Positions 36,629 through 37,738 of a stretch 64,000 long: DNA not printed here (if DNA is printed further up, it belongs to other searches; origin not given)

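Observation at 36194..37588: Split EcoRII-like module: a free-standing EcoRII-N effector domain paired with an HNH endonuclease, in an AT-rich islet, with no methyltransferase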

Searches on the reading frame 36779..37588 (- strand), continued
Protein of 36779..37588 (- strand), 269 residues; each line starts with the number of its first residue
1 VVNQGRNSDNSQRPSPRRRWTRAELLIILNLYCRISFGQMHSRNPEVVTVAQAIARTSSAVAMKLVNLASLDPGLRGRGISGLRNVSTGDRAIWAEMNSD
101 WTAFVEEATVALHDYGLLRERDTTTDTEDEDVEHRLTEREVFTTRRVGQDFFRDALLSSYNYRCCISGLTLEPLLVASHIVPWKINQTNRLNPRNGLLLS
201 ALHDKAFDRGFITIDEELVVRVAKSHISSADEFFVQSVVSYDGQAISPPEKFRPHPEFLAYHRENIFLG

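Call 79: search_protein_families(library=pfam, proteins=[L046:6156-6896:+, L045:2521-2964:+, L074:6173-7075:-, L064:4794-5765:-, L030:6213-6641:+, L025:4380-4952:+, L068:4257-4742:+, L091:5954-6376:+, L075:5842-6552:+], max_evalue=0.01)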
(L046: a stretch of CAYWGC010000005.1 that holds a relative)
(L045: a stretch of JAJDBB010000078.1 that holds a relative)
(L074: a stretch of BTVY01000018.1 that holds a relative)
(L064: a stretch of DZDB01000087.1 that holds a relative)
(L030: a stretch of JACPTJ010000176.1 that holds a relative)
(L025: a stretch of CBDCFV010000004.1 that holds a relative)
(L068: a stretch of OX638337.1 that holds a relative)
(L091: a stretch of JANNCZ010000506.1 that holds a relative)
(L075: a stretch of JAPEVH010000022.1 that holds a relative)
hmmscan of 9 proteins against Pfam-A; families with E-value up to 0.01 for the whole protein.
L046:6156-6896:+ (246 aa): 1 family
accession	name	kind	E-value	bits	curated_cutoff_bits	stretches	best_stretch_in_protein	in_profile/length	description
PF02633.19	Creatininase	-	1.4e-57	195.3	31.3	1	11-237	2-238/238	Creatinine amidohydrolase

L045:2521-2964:+ (147 aa): 1 family
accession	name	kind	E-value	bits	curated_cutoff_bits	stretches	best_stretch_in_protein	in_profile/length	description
PF10979.13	DUF2786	-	6.9e-07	29.6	23.9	1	28-63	3-39/40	Protein of unknown function (DUF2786)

L074:6173-7075:- (300 aa): 32 families (the best 25 are shown)
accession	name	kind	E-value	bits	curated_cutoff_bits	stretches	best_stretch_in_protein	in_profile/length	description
PF13414.12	TPR_11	-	2.2e-37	126.9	26.8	5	85-125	1-41/42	TPR repeat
PF00515.34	TPR_1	-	2.3e-35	119.4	27.8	4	78-111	1-34/34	Tetratricopeptide repeat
PF07719.23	TPR_2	-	9.2e-35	116.3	27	4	78-111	1-34/34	Tetratricopeptide repeat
PF13431.12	TPR_17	-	6e-29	98.3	24.4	4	100-132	1-33/34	Tetratricopeptide repeat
PF13181.12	TPR_8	-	9.1e-29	97.6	25.7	4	78-111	1-34/34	Tetratricopeptide repeat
PF13432.12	TPR_16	-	2.7e-28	98.4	32.7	3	218-267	1-50/65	Tetratricopeptide repeat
PF14559.12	TPR_19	-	3.9e-26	91.6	25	5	126-184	5-63/68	Tetratricopeptide repeat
PF13371.12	TPR_9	-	1.6e-18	66.9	35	3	156-211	5-60/73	Tetratricopeptide repeat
PF13424.12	TPR_12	-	1.7e-18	67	30.1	3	78-140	3-73/77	Tetratricopeptide repeat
PF13428.12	TPR_14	-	1.5e-17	62.8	23.5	2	79-119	2-42/44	Tetratricopeptide repeat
PF23914.1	TPR_CcmH_CycH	-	3.2e-15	56.8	42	2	112-209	50-150/158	Cytochrome c-type biogenesis protein H TPR domain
PF13174.12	TPR_6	-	3.8e-14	52.7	26.3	0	79-110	1-32/33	Tetratricopeptide repeat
PF14561.12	TPR_20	-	2.1e-12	47.6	25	0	61-99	5-43/90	Tetratricopeptide repeat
PF12895.13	ANAPC3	-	8.3e-12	45.7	27.2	2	186-236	29-78/82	Anaphase-promoting complex, cyclosome, subunit 3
PF13176.12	TPR_7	-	2.1e-09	37.2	27.9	0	80-110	1-31/36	Tetratricopeptide repeat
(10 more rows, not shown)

L064:4794-5765:- (323 aa): 1 family
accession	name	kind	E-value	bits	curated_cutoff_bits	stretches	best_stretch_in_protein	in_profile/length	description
PF07883.17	Cupin_2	-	1.1e-06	28.7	27.2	0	278-303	42-67/70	Cupin domain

L030:6213-6641:+ (142 aa): 0 families

L025:4380-4952:+ (191 aa): 3 families
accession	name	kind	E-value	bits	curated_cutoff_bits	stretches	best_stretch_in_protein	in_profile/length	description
PF03852.21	Vsr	-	5.4e-28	97.1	27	1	56-124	2-70/74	DNA mismatch endonuclease Vsr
PF18741.7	MTES_1575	-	1e-07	32.3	38.2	1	142-183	53-94/96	REase_MTES_1575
PF04480.18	DUF559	-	5.9e-05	23.3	20.6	1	143-185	66-108/109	Protein of unknown function (DUF559)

L068:4257-4742:+ (162 aa): 1 family
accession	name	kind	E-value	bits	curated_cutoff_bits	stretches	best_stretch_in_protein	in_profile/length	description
PF03852.21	Vsr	-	1.6e-25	89.2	27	1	1-80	1-71/74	DNA mismatch endonuclease Vsr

L091:5954-6376:+ (140 aa): 0 families

L075:5842-6552:+ (237 aa): 0 families

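Call 80: search_solved_structures(query=A3, max_evalue=10, show_alignments=2)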
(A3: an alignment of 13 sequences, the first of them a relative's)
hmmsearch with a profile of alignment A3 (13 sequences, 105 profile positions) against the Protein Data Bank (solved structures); distinct sequences matched with E-value up to 10: 1.
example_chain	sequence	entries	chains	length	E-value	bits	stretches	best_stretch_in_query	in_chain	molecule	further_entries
4jg4_A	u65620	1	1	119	0.75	13.5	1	16-79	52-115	Ribonuclease P protein component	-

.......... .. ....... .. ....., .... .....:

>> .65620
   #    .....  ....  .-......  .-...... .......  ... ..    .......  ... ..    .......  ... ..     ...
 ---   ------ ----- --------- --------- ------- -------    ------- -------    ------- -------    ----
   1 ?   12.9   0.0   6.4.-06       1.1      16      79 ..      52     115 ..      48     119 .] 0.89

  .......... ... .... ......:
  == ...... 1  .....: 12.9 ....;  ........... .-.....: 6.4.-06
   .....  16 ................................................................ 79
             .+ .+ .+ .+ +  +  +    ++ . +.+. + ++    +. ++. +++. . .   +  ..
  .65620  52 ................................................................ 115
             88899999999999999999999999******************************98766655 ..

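Call 81: search_protein_families(library=padloc, proteins=[L023:5481-5798:+, L023:5856-6557:+, L023:3602-4702:+, L023:4680-5471:+, L075:5842-7098:+], max_evalue=0.01)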
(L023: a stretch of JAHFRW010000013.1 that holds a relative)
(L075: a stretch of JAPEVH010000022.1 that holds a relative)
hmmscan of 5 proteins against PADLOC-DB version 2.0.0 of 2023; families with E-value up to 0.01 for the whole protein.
L023:5481-5798:+ (105 aa): 0 families

L023:5856-6557:+ (233 aa): 3 families
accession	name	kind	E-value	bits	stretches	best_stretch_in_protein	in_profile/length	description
PDLC03467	REase_II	-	1.2e-38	131.3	1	22-193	193-362/365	Type II restriction enzyme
PDLC03545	REase_II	-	1.9e-05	22.4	1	85-175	87-180/272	Type II restriction enzyme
PDLC03466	REase_II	-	0.0012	16.6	1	86-190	108-219/305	Type II restriction enzyme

L023:3602-4702:+ (366 aa): 59 families (the best 25 are shown)
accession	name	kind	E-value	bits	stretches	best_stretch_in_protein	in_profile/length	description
PDLC03361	MTase_II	-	2.4e-144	479.6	1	15-359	82-445/455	Type II methyltransferase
PDLC02653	DrmMII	-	1.9e-129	429.4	1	20-348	5-310/333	DrmMII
PDLC03733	oMTase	-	2.6e-107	357.6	1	18-356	89-463/476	orphan methyltransferase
PDLC03272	MTase_II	-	1.3e-103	345.3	1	15-353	70-392/407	Type II methyltransferase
PDLC03242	MTase_II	-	1.7e-64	216.2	2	19-206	100-272/409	Type II methyltransferase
PDLC03716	oMTase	-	6.4e-59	197.8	2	16-194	35-201/349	orphan methyltransferase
PDLC03217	MTase_II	-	9.7e-58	194.2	2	21-194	23-186/703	Type II methyltransferase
PDLC03378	MTase_II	-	1.6e-55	186.8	1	20-346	3-325/344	Type II methyltransferase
PDLC00026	DruM2|DruM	-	1.1e-43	148.1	1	21-357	6-324/336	DNA cytosine methylase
PDLC00034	DruM2|DruM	-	9.3e-43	144.3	2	16-192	4-186/457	DNA cytosine methylase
PDLC03269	MTase_II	-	8.2e-41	138.5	1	20-199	4-172/437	Type II methyltransferase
PDLC03234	MTase_II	-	2.7e-40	136.8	2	20-203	5-185/375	Type II methyltransferase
PDLC03326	MTase_II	-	1.8e-38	130.8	2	22-200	7-184/412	Type II methyltransferase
PDLC03286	MTase_II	-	6.3e-38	128.4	1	21-192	2-168/185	Type II methyltransferase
PDLC00027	DruM2|DruM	-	4.1e-37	126.4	2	22-200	14-179/361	DNA cytosine methylase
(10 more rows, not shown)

L023:4680-5471:+ (263 aa): 3 families
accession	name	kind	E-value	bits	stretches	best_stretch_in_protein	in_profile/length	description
PDLC04132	HNH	-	1.6e-125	416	1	4-262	22-273/286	-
PDLC03546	HNH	-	3.3e-42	142.5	2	129-262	145-278/282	Type II restriction enzyme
PDLC03529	REase_II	-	0.00027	18.2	1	155-215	282-342/389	Type II restriction enzyme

L075:5842-7098:+ (418 aa): 1 family
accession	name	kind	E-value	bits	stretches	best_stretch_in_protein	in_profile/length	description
PDLC03467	REase_II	-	1.2e-28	98.4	1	196-373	192-365/365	Type II restriction enzyme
